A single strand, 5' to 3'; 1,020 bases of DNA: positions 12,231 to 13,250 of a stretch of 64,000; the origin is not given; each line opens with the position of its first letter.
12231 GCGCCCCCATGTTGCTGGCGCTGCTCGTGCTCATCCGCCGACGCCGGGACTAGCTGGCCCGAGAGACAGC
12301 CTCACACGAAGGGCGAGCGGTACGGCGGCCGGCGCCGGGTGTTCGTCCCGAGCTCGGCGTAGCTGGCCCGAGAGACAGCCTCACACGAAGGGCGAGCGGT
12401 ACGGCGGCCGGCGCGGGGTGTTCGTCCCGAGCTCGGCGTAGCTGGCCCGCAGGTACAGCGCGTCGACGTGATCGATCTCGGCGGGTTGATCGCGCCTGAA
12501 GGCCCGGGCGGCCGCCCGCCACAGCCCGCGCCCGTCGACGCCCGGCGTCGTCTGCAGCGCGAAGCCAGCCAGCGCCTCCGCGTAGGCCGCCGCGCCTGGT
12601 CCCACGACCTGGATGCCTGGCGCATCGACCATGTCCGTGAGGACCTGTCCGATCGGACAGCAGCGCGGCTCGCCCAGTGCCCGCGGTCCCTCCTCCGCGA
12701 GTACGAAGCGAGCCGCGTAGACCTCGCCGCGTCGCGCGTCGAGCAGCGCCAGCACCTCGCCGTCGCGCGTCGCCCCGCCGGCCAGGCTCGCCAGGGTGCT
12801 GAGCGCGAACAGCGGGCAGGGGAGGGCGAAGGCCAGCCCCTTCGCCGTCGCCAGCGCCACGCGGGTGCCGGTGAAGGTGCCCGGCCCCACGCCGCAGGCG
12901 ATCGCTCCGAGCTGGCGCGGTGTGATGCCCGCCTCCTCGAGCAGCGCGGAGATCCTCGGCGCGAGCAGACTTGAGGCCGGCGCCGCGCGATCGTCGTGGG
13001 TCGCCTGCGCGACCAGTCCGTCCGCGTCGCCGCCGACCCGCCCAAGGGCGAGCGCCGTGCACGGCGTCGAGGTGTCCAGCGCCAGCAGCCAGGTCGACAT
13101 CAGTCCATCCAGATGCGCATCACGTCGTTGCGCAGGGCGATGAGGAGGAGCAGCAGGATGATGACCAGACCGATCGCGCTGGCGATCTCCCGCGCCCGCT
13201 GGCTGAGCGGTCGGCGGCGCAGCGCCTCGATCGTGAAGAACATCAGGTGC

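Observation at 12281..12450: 79-bp tandem duplication carrying the stop codons of both convergent genes (PHP protein TAG and tsaB TGA)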

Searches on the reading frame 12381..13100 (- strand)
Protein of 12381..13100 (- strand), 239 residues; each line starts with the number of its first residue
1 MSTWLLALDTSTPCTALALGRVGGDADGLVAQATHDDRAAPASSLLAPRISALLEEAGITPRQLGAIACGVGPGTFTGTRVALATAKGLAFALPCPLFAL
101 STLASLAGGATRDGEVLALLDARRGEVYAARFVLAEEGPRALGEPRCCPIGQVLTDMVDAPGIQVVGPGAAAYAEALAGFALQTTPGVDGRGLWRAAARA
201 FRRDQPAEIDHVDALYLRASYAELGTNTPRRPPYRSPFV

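Call 4: search_protein_families(library=pfam, proteins=[window:12381-13085:-])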
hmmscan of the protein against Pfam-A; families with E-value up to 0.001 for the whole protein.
window:12381-13085:- (234 aa): 1 family
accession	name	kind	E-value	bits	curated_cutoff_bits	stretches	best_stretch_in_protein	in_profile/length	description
PF00814.31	TsaD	-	4.9e-21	76.1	24.8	1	39-149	31-148/264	tRNA N6-adenosine threonylcarbamoyltransferase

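Call 8: find_related_loci(query=window:12381-13085:-, collection=genome_contigs, flank=3000)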
Query window:12381-13085:- (234 aa) in genome_contigs; peptide patterns used: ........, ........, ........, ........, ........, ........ (x = any residue, [..] = any of these).
599 stretches matched a pattern (row limit reached: there are more); 13 encode a relative of the query (tblastn E <= 1e-3); 13 distinct loci.
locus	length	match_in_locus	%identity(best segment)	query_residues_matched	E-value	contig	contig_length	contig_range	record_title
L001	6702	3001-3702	82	1-234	4e-112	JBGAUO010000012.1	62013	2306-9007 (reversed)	MAG: Nannocystis sp. isolate MAG_AAO_AS.74 AAOAS-74_NODE_12_length_62013_cov_5.199787, whole genome shotgun sequence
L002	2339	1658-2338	74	1-225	1e-106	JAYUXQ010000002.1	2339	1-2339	MAG: Nannocystis sp. isolate GL133_UP_concoct_53 GL133_UP_concoct_53_1, whole genome shotgun sequence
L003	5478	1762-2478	70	1-234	2e-90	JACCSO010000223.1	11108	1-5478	MAG: Nannocystis sp. isolate MGR_bin50 SD2897-2912_k127_5687236, whole genome shotgun sequence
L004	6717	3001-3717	64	1-234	6e-80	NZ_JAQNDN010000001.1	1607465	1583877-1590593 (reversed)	Nannocystis radixulma strain NCELM 000000Farrow, whole genome shotgun sequence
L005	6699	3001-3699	50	1-234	3e-49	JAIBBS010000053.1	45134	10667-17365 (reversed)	MAG: Nannocystaceae bacterium isolate SSF46 NODE_14695_length_45175_cov_69.821479, whole genome shotgun sequence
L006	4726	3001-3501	42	1-172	1e-15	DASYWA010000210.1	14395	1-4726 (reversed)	MAG TPA_asm: Rubrobacter sp. isolate SMAG_U6268 k141_579743, whole genome shotgun sequence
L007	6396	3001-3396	43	1-127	3e-14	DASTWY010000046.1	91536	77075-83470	MAG TPA_asm: Baekduia sp. isolate SMAG_U2400 k141_17153, whole genome shotgun sequence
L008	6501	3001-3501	41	1-172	2e-13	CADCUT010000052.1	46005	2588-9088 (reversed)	MAG: uncultured Rubrobacteraceae bacterium isolate AVDCRST_MAG03 genome assembly, contig: NODE171, whole genome shotgun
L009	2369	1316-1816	42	1-172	3e-13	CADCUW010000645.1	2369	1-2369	MAG: uncultured Rubrobacteraceae bacterium isolate AVDCRST_MAG01 genome assembly, contig: NODE8370, whole genome shotgun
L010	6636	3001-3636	35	1-219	3e-12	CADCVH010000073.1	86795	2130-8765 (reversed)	MAG: uncultured Rubrobacteraceae bacterium isolate AVDCRST_MAG02 genome assembly, contig: NODE37, whole genome shotgun s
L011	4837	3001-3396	42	1-127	1e-11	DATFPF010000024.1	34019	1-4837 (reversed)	MAG TPA_asm: Rubrobacter sp. isolate SMAG_U9296 k141_716488, whole genome shotgun sequence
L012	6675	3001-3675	29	1-225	2e-10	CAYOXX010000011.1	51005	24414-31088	MAG TPA_asm: uncultured Acidobacteriota bacterium isolate SRP068000_co2_196 genome assembly, contig: NODE_167_length_510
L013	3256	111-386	49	37-127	1e-10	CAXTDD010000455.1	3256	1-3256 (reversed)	MAG TPA_asm: uncultured Rubrobacteraceae bacterium isolate public_SRR14722308_metawrap_bin.1 genome assembly, contig: pu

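Call 13: find_homologous_proteins(query=window:12381-13085:-, max_evalue=1e-20)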
Query window:12381-13085:- (234 aa): 267 proteins with E <= 1e-20 among 8000 candidates; the best 120 are listed.
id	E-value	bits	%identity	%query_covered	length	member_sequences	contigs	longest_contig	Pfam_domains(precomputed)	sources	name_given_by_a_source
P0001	2.6e-129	448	91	100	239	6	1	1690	PF00814.32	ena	-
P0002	5.9e-118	411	85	100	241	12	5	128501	PF00814.32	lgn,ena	-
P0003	8.8e-116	403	84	100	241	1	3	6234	PF00814.32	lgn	-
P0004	1.3e-115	403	82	100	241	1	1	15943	PF00814.32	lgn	-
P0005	3.0e-114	398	81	100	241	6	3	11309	PF00814.32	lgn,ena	-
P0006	1.5e-113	396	83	100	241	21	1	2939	PF00814.32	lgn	-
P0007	2.9e-113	395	84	100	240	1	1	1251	PF00814.32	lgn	-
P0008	1.2e-111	390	82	100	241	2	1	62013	PF00814.32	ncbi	-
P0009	2.6e-102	359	74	100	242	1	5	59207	PF00814.32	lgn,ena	-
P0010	9.3e-101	354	75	100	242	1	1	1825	PF00814.32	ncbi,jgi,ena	ncbi:MAG TPA: tRNA (adenosine(37)-N6)-threonylcarbamoyltransferase complex dimerization subunit type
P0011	1.7e-100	353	75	100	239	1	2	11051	PF00814.32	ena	-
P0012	2.0e-100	353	76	100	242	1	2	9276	PF00814.32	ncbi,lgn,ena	-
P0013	4.6e-99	349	74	100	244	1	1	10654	PF00814.32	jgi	jgi:tRNA threonylcarbamoyladenosine biosynthesis protein TsaB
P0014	3.2e-98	346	74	100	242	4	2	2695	PF00814.32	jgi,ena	-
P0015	1.1e-97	344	74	100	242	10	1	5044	PF00814.32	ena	-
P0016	2.8e-96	340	98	73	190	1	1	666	PF00814.32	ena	-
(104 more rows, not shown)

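Call 14: find_encoding_contigs(protein=P0016, flank=3000)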
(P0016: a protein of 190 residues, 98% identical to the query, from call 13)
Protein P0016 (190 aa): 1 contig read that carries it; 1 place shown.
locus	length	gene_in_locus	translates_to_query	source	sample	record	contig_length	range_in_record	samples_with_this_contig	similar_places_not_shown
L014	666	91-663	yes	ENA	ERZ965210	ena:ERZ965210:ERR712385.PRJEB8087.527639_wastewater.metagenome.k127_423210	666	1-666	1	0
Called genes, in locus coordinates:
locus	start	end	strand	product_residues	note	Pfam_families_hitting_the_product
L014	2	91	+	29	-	?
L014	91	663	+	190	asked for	PF00814:TsaD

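Call 15: find_encoding_contigs(protein=P0001, flank=3000)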
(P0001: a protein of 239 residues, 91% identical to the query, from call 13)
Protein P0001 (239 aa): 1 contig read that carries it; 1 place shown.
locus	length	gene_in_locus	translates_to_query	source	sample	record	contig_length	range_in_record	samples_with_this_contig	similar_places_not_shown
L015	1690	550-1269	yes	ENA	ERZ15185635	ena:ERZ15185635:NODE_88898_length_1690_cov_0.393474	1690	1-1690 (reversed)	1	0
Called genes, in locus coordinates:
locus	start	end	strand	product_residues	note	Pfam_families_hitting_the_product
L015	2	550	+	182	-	?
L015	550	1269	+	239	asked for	PF00814:TsaD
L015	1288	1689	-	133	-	?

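Call 16: find_encoding_contigs(protein=P0002, flank=3000)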
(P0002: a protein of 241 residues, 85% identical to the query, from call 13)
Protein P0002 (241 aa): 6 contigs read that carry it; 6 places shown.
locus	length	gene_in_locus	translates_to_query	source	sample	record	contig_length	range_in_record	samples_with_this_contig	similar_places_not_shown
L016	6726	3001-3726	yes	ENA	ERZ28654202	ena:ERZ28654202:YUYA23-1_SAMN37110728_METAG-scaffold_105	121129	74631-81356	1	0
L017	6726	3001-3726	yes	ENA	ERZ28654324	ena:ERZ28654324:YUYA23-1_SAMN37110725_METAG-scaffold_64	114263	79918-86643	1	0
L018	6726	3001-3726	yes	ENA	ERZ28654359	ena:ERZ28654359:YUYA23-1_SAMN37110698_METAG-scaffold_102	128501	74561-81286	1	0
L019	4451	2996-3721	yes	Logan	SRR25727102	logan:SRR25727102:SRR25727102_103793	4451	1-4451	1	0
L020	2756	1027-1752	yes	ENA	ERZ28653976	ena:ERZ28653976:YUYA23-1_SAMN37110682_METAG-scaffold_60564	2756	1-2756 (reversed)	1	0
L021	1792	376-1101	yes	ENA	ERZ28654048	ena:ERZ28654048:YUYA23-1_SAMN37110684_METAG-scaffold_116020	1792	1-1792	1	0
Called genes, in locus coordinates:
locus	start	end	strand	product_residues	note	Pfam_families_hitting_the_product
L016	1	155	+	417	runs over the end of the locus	-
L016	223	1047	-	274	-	PF07691:PA14 (weak)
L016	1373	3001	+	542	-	PF02163:Peptidase_M50, PF00595:PDZ (weak), PF13180:PDZ_2 (weak), PF17820:PDZ_6, PF00595:PDZ (weak), PF13180:PDZ_2 (weak), PF17820:PDZ_6, PF17820:PDZ_6, +3 more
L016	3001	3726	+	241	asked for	PF00814:TsaD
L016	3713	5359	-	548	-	PF02811:PHP (weak)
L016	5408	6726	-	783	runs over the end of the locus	PF13320:GH123_cat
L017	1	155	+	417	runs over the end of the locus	-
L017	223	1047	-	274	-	PF07691:PA14 (weak)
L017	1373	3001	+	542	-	PF02163:Peptidase_M50, PF00595:PDZ (weak), PF13180:PDZ_2 (weak), PF17820:PDZ_6, PF00595:PDZ (weak), PF13180:PDZ_2 (weak), PF17820:PDZ_6, PF17820:PDZ_6, +3 more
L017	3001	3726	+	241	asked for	PF00814:TsaD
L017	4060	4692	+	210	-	-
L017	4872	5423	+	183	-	-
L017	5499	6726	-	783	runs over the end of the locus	PF13320:GH123_cat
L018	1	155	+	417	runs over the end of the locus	-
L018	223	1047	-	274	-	PF07691:PA14 (weak)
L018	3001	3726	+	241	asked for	PF00814:TsaD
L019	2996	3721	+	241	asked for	PF00814:TsaD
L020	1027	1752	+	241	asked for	PF00814:TsaD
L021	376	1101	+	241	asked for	PF00814:TsaD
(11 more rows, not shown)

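Call 19: list_cluster_members(proteins=[P0001, P0016, window:12381-13100:-])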
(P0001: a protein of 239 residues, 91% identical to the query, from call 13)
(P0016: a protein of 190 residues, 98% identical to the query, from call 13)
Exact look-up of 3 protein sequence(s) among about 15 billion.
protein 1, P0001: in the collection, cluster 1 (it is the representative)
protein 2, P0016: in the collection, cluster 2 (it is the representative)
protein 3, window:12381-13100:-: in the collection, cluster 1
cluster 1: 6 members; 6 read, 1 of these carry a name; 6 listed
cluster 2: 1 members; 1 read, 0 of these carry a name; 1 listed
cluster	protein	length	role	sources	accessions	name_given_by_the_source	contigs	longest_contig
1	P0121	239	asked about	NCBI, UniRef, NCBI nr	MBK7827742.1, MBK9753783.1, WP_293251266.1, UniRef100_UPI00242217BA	tRNA (adenosine(37)-N6)-threonylcarbamoyltransferase complex dimerization subunit type 1 ...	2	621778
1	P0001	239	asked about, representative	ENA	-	-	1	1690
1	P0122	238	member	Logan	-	-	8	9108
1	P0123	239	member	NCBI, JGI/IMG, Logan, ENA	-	-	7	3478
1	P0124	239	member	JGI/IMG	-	-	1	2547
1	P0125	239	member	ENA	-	-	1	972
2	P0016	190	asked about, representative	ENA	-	-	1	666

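Call 20: find_encoding_contigs(protein=window:12381-13100:-, flank=10000, max_places=10)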
Protein window:12381-13100:- (239 aa): no gene with exactly this product is on record in the collection.

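Call 23: find_encoding_contigs(protein=P0122, flank=3000, max_places=10)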
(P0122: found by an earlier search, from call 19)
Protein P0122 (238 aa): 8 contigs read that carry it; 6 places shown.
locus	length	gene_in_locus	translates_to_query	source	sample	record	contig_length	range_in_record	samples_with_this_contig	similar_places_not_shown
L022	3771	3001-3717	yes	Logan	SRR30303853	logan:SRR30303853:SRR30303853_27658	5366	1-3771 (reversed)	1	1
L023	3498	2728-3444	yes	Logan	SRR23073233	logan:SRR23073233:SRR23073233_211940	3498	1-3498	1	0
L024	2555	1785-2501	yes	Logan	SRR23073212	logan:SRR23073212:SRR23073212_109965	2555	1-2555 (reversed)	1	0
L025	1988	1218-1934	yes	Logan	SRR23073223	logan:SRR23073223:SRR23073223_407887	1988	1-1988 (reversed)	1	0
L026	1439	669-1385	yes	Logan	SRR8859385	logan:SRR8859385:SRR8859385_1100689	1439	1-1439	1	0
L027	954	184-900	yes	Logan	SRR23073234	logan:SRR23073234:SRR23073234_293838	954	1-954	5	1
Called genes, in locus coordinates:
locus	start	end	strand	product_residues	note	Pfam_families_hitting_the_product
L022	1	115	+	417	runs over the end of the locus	-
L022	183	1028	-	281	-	PF07691:PA14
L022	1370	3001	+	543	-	PF02163:Peptidase_M50, PF00595:PDZ (weak), PF13180:PDZ_2 (weak), PF17820:PDZ_6 (weak), PF00595:PDZ (weak), PF13180:PDZ_2 (weak), PF17820:PDZ_6, PF17820:PDZ_6, +3 more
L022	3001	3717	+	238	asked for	PF00814:TsaD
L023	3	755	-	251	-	?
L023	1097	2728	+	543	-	PF02163:Peptidase_M50, PF00595:PDZ (weak), PF13180:PDZ_2 (weak), PF17820:PDZ_6 (weak), PF00595:PDZ (weak), PF13180:PDZ_2 (weak), PF17820:PDZ_6, PF17820:PDZ_6, +3 more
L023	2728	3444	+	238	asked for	PF00814:TsaD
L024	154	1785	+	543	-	PF02163:Peptidase_M50, PF00595:PDZ (weak), PF13180:PDZ_2 (weak), PF17820:PDZ_6 (weak), PF00595:PDZ (weak), PF13180:PDZ_2 (weak), PF17820:PDZ_6, PF17820:PDZ_6, +3 more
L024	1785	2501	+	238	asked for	PF00814:TsaD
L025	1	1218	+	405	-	?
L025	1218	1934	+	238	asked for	PF00814:TsaD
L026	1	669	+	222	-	?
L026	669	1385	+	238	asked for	PF00814:TsaD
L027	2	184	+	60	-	?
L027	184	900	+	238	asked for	PF00814:TsaD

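Call 24: find_encoding_contigs(protein=P0123, flank=3000, max_places=10)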
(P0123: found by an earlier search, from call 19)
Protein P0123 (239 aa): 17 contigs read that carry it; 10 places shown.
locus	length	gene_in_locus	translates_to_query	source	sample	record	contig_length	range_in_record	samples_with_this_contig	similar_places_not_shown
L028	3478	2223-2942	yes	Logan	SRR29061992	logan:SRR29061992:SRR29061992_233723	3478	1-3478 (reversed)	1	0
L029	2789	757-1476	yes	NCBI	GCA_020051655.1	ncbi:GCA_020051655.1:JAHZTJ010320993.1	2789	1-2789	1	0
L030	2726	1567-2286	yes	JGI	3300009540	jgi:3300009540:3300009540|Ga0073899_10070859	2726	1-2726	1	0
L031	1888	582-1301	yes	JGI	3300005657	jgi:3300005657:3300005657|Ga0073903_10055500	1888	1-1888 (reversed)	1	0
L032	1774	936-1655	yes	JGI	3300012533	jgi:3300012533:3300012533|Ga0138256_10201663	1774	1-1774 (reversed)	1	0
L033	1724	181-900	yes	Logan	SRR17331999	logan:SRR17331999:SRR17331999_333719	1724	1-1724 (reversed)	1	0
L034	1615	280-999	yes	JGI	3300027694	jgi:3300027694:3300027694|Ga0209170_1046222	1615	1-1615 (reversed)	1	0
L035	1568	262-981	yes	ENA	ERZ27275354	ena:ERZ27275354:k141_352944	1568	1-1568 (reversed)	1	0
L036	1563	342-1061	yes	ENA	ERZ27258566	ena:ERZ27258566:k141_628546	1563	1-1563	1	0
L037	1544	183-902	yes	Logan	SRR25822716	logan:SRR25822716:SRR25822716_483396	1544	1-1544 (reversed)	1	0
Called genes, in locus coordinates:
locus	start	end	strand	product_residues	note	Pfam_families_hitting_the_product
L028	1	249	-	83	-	?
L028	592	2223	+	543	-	PF02163:Peptidase_M50, PF13180:PDZ_2 (weak), PF17820:PDZ_6 (weak), PF00595:PDZ (weak), PF13180:PDZ_2 (weak), PF17820:PDZ_6, PF00595:PDZ (weak), PF17820:PDZ_6, +2 more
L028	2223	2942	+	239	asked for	PF00814:TsaD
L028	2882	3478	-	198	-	?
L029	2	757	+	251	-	?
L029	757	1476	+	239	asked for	PF00814:TsaD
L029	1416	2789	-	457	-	?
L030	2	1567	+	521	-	?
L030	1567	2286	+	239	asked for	PF00814:TsaD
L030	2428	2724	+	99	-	?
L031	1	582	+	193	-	?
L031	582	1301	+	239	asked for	PF00814:TsaD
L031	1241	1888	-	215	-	?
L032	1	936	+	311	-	?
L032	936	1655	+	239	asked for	PF00814:TsaD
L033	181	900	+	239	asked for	PF00814:TsaD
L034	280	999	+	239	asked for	PF00814:TsaD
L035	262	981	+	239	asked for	PF00814:TsaD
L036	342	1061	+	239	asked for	PF00814:TsaD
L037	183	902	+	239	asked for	PF00814:TsaD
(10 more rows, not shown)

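Call 29: find_related_loci(query=window:12381-13100:-, collection=metagenome_contigs, flank=1500)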
Query window:12381-13100:- (239 aa) in metagenome_contigs; peptide patterns used: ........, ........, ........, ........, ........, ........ (x = any residue, [..] = any of these).
418 stretches matched a pattern; 25 encode a relative of the query (tblastn E <= 1e-3); 25 distinct loci.
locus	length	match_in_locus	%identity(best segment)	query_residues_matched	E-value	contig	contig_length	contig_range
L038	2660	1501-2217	92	1-239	2e-147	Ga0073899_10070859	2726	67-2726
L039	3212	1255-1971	74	2-238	2e-112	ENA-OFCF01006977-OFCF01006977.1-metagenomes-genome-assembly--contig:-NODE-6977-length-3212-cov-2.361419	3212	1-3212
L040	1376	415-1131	84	1-239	3e-116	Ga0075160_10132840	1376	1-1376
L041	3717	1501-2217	73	2-238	4e-102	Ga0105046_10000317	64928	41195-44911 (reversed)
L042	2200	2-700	70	12-239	4e-90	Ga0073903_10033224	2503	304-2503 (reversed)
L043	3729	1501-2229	70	2-239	4e-87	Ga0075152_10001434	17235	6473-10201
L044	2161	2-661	65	3-239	2e-83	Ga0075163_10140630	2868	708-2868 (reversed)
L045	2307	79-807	68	2-239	4e-78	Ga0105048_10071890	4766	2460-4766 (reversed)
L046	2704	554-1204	61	3-239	6e-77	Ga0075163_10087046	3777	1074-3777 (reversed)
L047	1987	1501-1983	77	2-161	1e-73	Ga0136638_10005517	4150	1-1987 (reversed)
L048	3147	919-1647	70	2-239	4e-81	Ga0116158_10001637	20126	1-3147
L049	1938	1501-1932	77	2-143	3e-52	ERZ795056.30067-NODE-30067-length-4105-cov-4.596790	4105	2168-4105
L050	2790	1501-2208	45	5-238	9e-42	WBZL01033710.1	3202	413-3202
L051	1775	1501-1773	76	3-97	5e-37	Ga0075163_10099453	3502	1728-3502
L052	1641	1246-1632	44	3-132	3e-20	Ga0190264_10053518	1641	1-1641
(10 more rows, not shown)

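Call 31: find_encoding_contigs(protein=P0125, flank=3000, max_places=10)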
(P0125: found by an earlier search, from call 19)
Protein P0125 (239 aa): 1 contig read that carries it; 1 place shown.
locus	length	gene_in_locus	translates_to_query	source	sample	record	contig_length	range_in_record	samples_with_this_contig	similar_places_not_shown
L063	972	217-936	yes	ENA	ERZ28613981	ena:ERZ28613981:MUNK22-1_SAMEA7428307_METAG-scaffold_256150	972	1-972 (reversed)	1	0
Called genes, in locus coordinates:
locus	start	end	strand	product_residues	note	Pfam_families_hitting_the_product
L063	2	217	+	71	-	?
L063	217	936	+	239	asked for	PF00814:TsaD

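Call 32: find_encoding_contigs(protein=P0124, flank=3000, max_places=10)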
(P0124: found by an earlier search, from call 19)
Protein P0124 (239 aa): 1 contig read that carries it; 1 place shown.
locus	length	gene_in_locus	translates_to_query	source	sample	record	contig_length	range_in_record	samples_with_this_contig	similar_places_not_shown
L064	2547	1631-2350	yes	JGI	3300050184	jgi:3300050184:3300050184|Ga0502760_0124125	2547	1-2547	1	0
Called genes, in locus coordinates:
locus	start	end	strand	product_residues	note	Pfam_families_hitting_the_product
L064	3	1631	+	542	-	?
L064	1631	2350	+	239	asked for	PF00814:TsaD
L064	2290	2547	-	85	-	?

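Call 50: search_protein_families(library=ncbifam, proteins=[window:12381-13100:-])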
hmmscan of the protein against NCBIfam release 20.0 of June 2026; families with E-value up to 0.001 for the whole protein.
window:12381-13100:- (239 aa): 3 families
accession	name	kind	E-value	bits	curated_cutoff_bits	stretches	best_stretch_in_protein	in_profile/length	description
TIGR03725.1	T6A_YeaZ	equivalog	6.9e-44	150.4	69.3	1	5-218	1-212/212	tRNA (adenosine(37)-N6)-threonylcarbamoyltransferase complex dimerization subunit type 1 TsaB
TIGR03723.1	T6A_TsaD_YgjD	equivalog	1.3e-05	24.5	296.1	1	46-103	53-110/314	tRNA (adenosine(37)-N6)-threonylcarbamoyltransferase complex transferase subunit TsaD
TIGR00329.1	gcp_kae1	subfamily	0.00078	18.8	207.8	0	46-99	52-105/305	tRNA (adenosine(37)-N6)-threonylcarbamoyltransferase complex transferase subunit TsaD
